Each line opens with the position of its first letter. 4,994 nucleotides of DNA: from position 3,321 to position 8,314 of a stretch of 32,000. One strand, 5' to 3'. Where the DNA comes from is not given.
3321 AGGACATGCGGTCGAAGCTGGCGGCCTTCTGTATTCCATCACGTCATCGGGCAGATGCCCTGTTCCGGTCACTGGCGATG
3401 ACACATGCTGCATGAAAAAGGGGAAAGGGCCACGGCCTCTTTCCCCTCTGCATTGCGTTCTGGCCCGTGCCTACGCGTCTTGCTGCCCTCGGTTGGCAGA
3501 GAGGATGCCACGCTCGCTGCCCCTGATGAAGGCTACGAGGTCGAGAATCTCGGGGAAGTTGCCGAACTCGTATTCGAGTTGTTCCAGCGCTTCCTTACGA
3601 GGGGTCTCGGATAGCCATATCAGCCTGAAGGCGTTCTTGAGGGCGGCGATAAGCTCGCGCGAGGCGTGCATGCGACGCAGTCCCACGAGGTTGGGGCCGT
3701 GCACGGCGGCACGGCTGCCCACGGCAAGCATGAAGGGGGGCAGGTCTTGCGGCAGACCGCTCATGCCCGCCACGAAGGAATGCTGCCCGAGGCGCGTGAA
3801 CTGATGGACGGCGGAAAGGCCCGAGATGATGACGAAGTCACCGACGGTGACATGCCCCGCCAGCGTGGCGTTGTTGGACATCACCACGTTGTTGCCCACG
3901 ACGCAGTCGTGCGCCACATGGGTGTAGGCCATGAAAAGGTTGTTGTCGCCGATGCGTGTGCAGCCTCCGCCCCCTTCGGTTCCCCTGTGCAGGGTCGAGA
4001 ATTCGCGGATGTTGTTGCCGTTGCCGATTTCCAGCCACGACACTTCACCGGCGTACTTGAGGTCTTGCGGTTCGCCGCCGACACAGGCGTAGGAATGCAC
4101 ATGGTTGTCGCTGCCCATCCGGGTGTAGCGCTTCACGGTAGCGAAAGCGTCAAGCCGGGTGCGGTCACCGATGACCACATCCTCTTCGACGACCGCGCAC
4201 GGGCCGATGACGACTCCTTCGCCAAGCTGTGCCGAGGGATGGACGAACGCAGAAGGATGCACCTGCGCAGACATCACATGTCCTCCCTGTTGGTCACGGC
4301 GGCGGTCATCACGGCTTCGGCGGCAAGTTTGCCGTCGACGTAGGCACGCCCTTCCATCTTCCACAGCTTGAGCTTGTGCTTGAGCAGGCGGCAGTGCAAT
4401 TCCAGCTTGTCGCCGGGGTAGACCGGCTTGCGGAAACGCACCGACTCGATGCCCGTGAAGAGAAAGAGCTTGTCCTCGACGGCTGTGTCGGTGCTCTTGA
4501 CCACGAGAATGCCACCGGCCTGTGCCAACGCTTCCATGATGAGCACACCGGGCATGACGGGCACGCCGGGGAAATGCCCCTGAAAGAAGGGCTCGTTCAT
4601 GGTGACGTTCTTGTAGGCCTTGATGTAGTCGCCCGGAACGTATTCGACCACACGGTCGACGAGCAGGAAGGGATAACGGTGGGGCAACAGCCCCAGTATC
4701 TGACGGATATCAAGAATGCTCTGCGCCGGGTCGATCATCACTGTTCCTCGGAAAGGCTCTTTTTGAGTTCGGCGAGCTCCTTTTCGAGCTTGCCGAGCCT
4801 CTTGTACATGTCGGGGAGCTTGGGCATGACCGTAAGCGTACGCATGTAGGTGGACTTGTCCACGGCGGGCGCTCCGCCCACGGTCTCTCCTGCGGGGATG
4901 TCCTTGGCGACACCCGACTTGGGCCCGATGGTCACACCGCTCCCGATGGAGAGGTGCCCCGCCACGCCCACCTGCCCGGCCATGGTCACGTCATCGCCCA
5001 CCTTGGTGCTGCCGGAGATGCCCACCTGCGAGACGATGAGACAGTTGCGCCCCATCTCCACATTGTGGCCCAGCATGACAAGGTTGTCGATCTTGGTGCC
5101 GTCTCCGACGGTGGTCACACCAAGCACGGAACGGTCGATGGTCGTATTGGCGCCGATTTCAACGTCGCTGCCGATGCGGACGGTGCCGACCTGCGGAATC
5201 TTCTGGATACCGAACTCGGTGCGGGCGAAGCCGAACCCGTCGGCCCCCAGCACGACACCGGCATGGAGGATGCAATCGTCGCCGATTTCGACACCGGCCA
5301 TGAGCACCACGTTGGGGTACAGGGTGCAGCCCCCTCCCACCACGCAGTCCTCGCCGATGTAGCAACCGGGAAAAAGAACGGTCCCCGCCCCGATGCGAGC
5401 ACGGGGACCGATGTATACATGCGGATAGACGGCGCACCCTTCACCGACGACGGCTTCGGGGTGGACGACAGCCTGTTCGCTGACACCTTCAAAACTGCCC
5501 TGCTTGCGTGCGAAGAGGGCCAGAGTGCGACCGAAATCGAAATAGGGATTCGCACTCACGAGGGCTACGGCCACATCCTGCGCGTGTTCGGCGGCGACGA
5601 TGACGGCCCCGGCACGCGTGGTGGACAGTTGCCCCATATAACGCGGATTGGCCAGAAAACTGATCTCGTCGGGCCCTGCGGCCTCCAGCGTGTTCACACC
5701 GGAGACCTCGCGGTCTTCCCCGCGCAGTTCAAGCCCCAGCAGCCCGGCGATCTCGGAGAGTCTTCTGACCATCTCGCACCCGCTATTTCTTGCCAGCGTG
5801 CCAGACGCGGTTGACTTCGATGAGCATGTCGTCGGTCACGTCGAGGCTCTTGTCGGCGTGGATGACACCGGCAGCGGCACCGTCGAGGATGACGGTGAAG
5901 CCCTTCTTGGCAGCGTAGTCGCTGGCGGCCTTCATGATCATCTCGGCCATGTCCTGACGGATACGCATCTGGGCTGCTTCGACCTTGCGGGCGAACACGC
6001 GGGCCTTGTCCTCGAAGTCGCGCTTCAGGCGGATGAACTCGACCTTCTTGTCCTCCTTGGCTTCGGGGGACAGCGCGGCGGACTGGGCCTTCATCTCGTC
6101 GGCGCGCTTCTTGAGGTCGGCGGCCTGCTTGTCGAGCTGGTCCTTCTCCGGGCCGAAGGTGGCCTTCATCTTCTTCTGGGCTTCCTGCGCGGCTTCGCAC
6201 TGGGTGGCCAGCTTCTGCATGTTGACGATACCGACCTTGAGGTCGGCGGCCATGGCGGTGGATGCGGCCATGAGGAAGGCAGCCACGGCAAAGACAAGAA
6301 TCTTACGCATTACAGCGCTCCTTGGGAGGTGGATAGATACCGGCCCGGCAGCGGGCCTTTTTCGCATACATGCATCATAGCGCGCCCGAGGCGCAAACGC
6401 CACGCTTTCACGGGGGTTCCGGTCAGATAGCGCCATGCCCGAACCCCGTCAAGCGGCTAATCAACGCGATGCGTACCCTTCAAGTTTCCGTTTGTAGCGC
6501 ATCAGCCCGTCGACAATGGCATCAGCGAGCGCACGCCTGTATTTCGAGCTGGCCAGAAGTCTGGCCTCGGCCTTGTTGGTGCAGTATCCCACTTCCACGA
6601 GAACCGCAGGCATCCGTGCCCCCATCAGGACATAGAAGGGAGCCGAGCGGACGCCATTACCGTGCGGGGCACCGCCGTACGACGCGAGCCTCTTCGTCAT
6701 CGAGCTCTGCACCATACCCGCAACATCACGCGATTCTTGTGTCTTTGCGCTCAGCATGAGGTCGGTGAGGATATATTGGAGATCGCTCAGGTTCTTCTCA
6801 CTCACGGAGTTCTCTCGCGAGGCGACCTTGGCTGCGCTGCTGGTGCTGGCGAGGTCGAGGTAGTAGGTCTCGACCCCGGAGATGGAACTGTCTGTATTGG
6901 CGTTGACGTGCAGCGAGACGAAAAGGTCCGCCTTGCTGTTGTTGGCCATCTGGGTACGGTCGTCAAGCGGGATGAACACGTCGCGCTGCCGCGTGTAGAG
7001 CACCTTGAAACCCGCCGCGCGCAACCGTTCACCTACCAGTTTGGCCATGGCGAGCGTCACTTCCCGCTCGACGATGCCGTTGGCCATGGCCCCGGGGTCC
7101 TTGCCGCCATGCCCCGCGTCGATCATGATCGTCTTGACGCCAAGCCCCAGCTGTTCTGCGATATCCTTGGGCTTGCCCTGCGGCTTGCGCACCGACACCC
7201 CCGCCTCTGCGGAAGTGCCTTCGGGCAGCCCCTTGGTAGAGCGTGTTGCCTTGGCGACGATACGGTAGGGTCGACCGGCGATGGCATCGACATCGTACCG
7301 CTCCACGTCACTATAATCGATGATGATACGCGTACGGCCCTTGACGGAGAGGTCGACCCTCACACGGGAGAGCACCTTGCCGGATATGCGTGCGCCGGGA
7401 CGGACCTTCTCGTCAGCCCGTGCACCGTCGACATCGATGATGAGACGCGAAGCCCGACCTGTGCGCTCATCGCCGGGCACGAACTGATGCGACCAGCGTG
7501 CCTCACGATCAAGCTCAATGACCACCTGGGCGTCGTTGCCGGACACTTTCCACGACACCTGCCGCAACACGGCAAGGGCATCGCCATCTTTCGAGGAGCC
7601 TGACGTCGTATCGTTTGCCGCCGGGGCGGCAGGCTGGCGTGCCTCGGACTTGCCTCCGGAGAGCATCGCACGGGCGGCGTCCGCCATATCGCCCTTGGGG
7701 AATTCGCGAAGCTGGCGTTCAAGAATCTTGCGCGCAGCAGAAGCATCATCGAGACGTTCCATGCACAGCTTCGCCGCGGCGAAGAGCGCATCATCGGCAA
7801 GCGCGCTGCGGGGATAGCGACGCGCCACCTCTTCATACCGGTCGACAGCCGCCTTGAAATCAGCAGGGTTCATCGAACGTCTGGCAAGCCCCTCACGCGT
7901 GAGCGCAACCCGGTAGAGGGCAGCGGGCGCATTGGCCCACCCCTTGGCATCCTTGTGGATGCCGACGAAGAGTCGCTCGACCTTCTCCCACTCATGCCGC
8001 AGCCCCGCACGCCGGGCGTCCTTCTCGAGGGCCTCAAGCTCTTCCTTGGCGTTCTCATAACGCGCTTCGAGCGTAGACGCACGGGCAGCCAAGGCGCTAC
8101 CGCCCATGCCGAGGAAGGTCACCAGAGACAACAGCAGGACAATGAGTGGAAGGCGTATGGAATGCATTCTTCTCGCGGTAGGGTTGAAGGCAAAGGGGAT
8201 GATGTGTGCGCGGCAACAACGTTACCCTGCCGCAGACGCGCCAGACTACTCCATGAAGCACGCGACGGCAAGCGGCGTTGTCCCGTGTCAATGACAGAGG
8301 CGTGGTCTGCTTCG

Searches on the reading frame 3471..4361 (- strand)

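Call 11: search_protein_families(library=pfam, proteins=[window:3471-4361:-], max_evalue=0.001)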
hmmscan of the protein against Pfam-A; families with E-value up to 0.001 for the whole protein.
window:3471-4361:- (296 aa): 4 families
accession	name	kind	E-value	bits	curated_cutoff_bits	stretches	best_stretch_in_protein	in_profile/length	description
PF00132.30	Hexapep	-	1e-26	91.9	27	2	135-169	2-36/36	Bacterial transferase hexapeptide (six repeats)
PF13720.11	Acetyltransf_11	-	2.1e-22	79.7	24.5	1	206-286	1-81/82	Udp N-acetylglucosamine O-acyltransferase; Domain 2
PF25087.1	GMPPB_C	-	2.9e-05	24.2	39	0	38-90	5-56/110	GMPPB C-terminal domain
PF25084.1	LbH_EIF2B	-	0.00016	22.1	54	0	135-180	28-71/105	EIF2B subunit epsilon LbH domain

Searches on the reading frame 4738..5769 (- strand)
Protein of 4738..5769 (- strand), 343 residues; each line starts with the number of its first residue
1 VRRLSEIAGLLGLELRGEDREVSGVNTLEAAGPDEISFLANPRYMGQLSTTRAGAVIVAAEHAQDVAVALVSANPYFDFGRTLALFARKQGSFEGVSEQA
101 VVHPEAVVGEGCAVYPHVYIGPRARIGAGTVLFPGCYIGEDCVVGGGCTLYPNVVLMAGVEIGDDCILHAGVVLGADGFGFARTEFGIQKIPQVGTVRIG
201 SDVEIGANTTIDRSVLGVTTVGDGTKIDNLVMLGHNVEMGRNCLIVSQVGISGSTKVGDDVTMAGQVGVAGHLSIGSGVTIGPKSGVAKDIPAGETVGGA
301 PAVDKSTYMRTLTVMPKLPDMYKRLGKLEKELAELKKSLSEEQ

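Call 11: search_protein_families(library=pfam, proteins=[window:4738-5769:-], max_evalue=0.001)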
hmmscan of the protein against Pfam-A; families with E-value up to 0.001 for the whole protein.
window:4738-5769:- (343 aa): 6 families
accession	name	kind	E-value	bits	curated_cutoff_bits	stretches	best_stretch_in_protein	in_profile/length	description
PF00132.30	Hexapep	-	8.2e-30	101.7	27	4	141-175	1-35/36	Bacterial transferase hexapeptide (six repeats)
PF04613.19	LpxD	-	8.4e-21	74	30.8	1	19-85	1-70/70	UDP-3-O-[3-hydroxymyristoyl] glucosamine N-acyltransferase, LpxD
PF25084.1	LbH_EIF2B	-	1.2e-14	54.6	54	2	104-173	8-92/105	EIF2B subunit epsilon LbH domain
PF14602.12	Hexapep_2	-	8.3e-11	41.9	27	1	138-176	4-34/34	Hexapeptide repeat of succinyl-transferase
PF24894.1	Hexapep_GlmU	-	3.2e-05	24.4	23.3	0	111-165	34-86/104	GlmU-like, C-terminal hexapeptide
PF25247.1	LbH_GLGC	-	0.00026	21.4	27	0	207-238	25-57/135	GLGC left-handed parallel beta-helix domain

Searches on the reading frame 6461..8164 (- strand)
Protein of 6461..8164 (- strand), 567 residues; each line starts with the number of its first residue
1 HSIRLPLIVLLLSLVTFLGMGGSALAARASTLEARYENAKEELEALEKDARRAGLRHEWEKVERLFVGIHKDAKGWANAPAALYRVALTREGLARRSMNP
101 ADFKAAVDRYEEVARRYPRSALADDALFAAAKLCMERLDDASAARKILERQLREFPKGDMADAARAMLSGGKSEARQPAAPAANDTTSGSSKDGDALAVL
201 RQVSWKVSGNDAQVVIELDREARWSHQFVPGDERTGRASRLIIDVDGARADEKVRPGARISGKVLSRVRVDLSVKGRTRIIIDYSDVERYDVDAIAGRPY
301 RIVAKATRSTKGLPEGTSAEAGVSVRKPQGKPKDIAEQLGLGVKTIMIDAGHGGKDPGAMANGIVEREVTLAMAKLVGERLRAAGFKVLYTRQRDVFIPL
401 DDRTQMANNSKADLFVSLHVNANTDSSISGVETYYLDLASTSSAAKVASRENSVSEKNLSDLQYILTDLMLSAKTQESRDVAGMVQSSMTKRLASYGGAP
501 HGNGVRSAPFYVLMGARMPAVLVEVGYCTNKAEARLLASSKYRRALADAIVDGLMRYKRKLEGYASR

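Call 11: search_protein_families(library=pfam, proteins=[window:6461-8164:-], max_evalue=0.001)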
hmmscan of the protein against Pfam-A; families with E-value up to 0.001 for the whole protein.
window:6461-8164:- (567 aa): 1 family
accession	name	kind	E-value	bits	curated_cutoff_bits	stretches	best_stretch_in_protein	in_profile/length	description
PF01520.23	Amidase_3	-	3.5e-54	183.9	27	1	346-554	1-172/174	N-acetylmuramoyl-L-alanine amidase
